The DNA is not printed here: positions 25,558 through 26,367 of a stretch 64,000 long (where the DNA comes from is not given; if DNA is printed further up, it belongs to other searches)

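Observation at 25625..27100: GC-rich two-gene cassette bracketed by identical terminators: unknown protein plus macro-domain-like protein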

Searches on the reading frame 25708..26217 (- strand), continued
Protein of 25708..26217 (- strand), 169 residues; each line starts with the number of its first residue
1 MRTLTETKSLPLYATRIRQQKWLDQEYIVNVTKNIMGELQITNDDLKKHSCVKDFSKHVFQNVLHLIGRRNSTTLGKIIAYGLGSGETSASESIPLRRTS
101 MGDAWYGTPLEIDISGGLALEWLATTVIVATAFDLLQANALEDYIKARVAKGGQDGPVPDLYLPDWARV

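Call 64: find_encoding_contigs(protein=P0142, flank=4000, max_places=1)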
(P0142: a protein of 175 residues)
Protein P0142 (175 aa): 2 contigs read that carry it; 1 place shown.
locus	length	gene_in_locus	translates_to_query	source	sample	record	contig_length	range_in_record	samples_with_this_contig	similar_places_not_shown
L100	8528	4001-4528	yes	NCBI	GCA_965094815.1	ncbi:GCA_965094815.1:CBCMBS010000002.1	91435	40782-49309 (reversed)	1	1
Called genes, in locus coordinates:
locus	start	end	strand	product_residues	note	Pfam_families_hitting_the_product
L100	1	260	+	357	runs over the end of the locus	PF02618:YceG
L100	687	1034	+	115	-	-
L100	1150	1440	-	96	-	PF01329:Pterin_4a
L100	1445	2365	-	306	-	PF01820:Dala_Dala_lig_N, PF02222:ATP-grasp (faint), PF07478:Dala_Dala_lig_C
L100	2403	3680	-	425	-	PF02151:UVR (weak), PF08459:UvrC_RNaseH_dom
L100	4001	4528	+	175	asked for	-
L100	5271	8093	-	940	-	PF13481:AAA_25 (faint), PF00005:ABC_tran (faint), PF02463:SMC_N (faint), PF13191:AAA_16 (faint), PF13304:AAA_21 (faint), PF13555:AAA_29 (faint), PF17760:UvrA_inter, PF00684:DnaJ_CXXCXGXG (faint)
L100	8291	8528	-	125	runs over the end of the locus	PF00072:Response_reg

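Call 68: find_related_loci(query=A2, collection=viral_contigs, flank=4000)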
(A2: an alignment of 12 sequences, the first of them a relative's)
Query A2 (169 aa) in viral_contigs; peptide patterns used: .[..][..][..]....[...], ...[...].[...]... (x = any residue, [..] = any of these).
16 stretches matched a pattern, but none encodes a relative of the query by tblastn (E <= 1e-3).

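Call 69: find_encoding_contigs(protein=P0064, flank=2000, max_places=2)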
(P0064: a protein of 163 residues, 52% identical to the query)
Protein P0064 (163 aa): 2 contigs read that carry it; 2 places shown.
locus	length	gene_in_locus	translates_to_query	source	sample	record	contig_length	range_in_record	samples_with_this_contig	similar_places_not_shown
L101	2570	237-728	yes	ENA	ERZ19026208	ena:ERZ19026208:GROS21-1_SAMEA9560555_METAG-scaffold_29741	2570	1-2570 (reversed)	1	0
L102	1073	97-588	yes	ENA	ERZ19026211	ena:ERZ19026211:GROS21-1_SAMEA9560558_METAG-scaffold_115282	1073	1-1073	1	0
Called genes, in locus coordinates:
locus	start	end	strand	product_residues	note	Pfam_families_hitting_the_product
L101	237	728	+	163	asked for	-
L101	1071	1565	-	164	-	PF14584:DUF4446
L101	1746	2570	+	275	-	?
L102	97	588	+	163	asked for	-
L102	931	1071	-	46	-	?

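Call 72: find_related_loci(query=A2, collection=metagenome_contigs, flank=3000)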
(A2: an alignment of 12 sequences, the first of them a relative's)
Query A2 (169 aa) in metagenome_contigs; peptide patterns used: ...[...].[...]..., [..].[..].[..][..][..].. (x = any residue, [..] = any of these).
160 stretches matched a pattern; 4 encode a relative of the query (tblastn E <= 1e-3); 4 distinct loci.
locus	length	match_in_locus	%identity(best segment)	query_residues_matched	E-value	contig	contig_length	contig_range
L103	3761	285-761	61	1-162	2e-61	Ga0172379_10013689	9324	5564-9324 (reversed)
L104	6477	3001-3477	60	1-163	2e-61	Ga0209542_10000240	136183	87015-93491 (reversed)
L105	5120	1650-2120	53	1-161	4e-52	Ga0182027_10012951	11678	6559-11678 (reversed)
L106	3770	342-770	27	3-140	6e-7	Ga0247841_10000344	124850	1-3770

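Call 99: fold_search(model_id=the predicted structure, library=viral)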
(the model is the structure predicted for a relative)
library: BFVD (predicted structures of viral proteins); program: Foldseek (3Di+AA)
matches with E <= 10: 77; with E <= 0.001: 0
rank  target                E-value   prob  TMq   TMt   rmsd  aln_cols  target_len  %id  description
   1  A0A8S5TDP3            8.3e-01  0.20  0.26  0.27  11.3       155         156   16  Uncharacterized protein [Phage sp. ctesc4]
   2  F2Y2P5                8.8e-01  0.41  0.34  0.20  10.4       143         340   12  (no name in the UniProt tables at hand)
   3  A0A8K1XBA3            1.8e+00  0.05  0.15  0.05  18.1       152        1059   10  Uncharacterized protein (Fragment) [Hangzhou sesamia inferens carmotetravirus 1]
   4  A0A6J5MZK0            2.0e+00  0.07  0.17  0.05  22.8       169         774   15  Uncharacterized protein [uncultured Caudovirales phage]
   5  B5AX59                2.3e+00  0.08  0.23  0.26  15.4       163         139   12  Gp40 putative lipoprotein [Iodobacter phage PhiPLPE]
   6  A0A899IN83            2.5e+00  0.09  0.25  0.08  13.9       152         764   10  Portal (Connector) protein [Mycobacterium phage Maco2]
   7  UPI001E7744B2         2.6e+00  0.09  0.27  0.28  11.4       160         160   10  (no name look-up for this kind of identifier)
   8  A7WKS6                2.6e+00  0.06  0.17  0.06  25.8       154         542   12  Uncharacterized protein [Betalipothrixvirus pezzuloense]
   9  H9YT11                2.7e+00  0.06  0.22  0.08  16.0       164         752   16  (no name in the UniProt tables at hand)
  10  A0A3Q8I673            3.2e+00  0.06  0.20  0.18  18.3       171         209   13  (no name in the UniProt tables at hand)
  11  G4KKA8                3.2e+00  0.04  0.18  0.11  23.4       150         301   15  (no name in the UniProt tables at hand)
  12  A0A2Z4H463            3.3e+00  0.02  0.16  0.11  20.9       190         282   13  UL20 [Human herpesvirus 1]
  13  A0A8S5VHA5            3.5e+00  0.06  0.24  0.21  13.2       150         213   14  Uncharacterized protein [Myoviridae sp. ctkfK18]
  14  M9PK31                3.9e+00  0.05  0.18  0.20  13.5       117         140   12  (no name in the UniProt tables at hand)
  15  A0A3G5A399            3.9e+00  0.05  0.20  0.20  22.6       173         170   13  Uncharacterized protein [Gaeavirus sp.]
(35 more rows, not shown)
